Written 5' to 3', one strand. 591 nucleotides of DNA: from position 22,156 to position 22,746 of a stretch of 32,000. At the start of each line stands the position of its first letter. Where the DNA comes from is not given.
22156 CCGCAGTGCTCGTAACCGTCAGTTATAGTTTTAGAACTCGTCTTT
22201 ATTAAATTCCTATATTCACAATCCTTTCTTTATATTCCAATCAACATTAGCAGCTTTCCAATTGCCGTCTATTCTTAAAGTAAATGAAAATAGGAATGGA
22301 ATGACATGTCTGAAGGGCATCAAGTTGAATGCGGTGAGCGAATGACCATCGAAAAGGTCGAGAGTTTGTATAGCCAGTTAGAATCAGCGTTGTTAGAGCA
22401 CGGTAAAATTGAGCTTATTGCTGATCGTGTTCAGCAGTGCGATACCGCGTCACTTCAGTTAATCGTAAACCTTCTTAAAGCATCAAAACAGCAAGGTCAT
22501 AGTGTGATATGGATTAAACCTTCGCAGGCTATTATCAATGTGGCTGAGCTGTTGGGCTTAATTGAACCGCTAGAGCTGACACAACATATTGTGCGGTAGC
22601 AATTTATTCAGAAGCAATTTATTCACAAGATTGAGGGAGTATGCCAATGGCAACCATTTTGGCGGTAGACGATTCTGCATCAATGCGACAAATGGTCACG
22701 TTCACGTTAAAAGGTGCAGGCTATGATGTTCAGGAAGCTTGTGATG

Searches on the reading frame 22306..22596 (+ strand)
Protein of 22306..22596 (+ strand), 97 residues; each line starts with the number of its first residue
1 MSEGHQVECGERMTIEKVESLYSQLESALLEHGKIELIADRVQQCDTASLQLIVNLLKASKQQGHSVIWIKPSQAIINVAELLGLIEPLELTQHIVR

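Call 6: search_protein_families(library=pfam, proteins=[window:22306-22596:+], max_evalue=0.01)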
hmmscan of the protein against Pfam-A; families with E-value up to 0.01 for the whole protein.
window:22306-22596:+ (97 aa): 3 families
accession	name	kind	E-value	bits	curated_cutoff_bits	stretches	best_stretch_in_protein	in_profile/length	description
PF13466.11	STAS_2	-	3.6e-10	40.3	29.2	1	11-85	5-79/80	STAS domain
PF01740.26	STAS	-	0.00011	22.4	22.6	1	11-87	17-95/106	STAS domain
PF13191.12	AAA_16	-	0.0092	16.9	32.6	0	16-70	111-167/167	AAA ATPase domain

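Call 12: search_protein_families(library=ncbifam, proteins=[window:22306-22596:+], max_evalue=0.1)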
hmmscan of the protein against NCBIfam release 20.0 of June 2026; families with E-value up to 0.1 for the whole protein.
window:22306-22596:+ (97 aa): 6 families
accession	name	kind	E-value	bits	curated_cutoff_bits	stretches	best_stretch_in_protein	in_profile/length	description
NF033618.0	mlaB_1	equivalog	0.0012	19.2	90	1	15-85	20-88/94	lipid asymmetry maintenance protein MlaB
TIGR00377.1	ant_ant_sig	superfamily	0.0061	16.4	53.45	1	15-90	24-101/108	anti-sigma factor antagonist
NF033429.2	ImuA_translesion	equivalog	0.0067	16.4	150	1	16-76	14-76/181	translesion DNA synthesis-associated protein ImuA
TIGR02886.1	spore_II_AA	equivalog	0.037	14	114.75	1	18-92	23-99/106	anti-sigma F factor antagonist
NF007826.0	PRK10535.1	equivalog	0.072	11.3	966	1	27-81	157-211/648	macrolide ABC transporter ATP-binding protein/permease MacB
NF002134.0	PRK00971.1-4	equivalog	0.094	11.4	557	0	12-79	337-404/429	glutaminase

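Call 49: find_homologous_proteins(query=window:22306-22596:+, max_evalue=0.001)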
Query window:22306-22596:+ (97 aa): 49 proteins with E <= 0.001 among 49 candidates.
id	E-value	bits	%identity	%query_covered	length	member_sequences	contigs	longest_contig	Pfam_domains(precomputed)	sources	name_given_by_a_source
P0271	6.4e-54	197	100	100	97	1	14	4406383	PF13466.13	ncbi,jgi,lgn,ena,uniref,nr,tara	ncbi:MAG: STAS domain-containing protein [Oleispira antarctica]|uniref:MlaB-like STAS domain-contain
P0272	1.1e-46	174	87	100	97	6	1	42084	PF01740.27,PF13466.13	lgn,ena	-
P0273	2.6e-45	170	85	99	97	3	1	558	PF01740.27,PF13466.13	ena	-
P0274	4.1e-45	169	85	100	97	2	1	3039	PF13466.13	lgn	-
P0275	8.7e-45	168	85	100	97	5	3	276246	PF01740.27,PF13466.13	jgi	jgi:ABC-type transporter Mla MlaB component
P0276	1.5e-44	167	82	100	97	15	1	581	PF13466.13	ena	-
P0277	3.4e-44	166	85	100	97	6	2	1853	PF01740.27,PF13466.13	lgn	-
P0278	4.1e-44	166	84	98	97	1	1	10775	PF13466.13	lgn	-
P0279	5.7e-44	166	81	100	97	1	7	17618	PF13466.13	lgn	-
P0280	1.2e-43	165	82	100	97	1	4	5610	PF13466.13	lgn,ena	-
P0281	3.5e-43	163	79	100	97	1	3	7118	PF01740.27,PF13466.13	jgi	jgi:ABC-type transporter Mla MlaB component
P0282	4.5e-43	163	84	100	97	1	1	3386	PF13466.13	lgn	-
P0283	6.3e-43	162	78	100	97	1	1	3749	PF13466.13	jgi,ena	-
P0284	6.5e-43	162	80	100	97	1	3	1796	-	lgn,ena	-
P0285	4.6e-42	159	83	98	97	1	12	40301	PF13466.13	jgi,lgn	jgi:ABC-type transporter Mla MlaB component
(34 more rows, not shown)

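Call 90: search_dna_similar(query=window:22306-22596:+, collection=plasmids, mode=protein, max_evalue=0.1, max_rows=25)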
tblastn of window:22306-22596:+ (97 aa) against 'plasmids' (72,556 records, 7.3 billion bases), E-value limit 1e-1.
Records with a match: 5; places in all: 5; records where one place covers at least 80% of the query: 4.
Best place of each record, by identity: <60% 5.
By first word of the organism name: Vibrio 4; Pseudoalteromonas 1.
By predicted mobility (MOB-suite, as given by PLSDB): non-mobilizable 5.
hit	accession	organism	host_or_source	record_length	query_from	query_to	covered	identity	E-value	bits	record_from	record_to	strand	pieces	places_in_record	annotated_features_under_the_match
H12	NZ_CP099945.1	Pseudoalteromonas piscicida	Anadara tuberculosa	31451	13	89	79%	35.1%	3e-3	42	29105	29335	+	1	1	STAS domain-containing protein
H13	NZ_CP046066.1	Vibrio sp. THAF191d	pure culture,Surface of a polyethylene ...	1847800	2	91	93%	28.3%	1e-2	40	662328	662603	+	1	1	none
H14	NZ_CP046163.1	Vibrio sp. THAF191c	pure culture,Surface of a polyethylene ...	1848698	2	91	93%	28.3%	1e-2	40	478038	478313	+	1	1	none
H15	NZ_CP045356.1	Vibrio sp. THAF64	pure culture,Surface of a sandy ...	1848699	2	91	93%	28.3%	1e-2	40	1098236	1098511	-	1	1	none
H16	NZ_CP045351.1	Vibrio aquimaris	pure culture,Non-filtered water from ...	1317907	3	90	91%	26.7%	4e-3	42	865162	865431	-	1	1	none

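Call 102: find_homologous_proteins(query=A6, max_evalue=0.001)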
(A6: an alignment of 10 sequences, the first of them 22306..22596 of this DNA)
Query A6 (10 sequences) (97 aa, profile of the alignment): 408 proteins with E <= 0.001 among 1282 candidates; the best 120 are listed.
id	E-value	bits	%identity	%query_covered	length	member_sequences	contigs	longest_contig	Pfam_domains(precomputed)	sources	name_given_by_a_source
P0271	5.2e-40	153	100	100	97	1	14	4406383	PF13466.13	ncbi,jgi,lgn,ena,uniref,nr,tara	ncbi:MAG: STAS domain-containing protein [Oleispira antarctica]|uniref:MlaB-like STAS domain-contain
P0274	5.5e-40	153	85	100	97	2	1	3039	PF13466.13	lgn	-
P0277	1.5e-39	152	85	100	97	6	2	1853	PF01740.27,PF13466.13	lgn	-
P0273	1.6e-39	152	85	99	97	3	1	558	PF01740.27,PF13466.13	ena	-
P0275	6.7e-39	150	85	100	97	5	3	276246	PF01740.27,PF13466.13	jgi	jgi:ABC-type transporter Mla MlaB component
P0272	7.1e-39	150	87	100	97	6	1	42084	PF01740.27,PF13466.13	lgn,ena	-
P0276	7.9e-39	150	82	100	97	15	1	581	PF13466.13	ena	-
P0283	9.4e-39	149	78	100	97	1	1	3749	PF13466.13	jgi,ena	-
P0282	1.3e-38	149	84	100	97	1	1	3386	PF13466.13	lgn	-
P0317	1.5e-38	149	60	96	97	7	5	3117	PF13466.13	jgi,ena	-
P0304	2.6e-38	148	75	100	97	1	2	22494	PF13466.13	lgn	-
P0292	2.9e-38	148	79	100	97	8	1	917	PF01740.27,PF13466.13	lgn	-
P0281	4.1e-38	147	79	100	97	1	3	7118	PF01740.27,PF13466.13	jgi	jgi:ABC-type transporter Mla MlaB component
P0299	4.9e-38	147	74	100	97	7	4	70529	PF13466.13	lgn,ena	-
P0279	5.3e-38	147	81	100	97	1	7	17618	PF13466.13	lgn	-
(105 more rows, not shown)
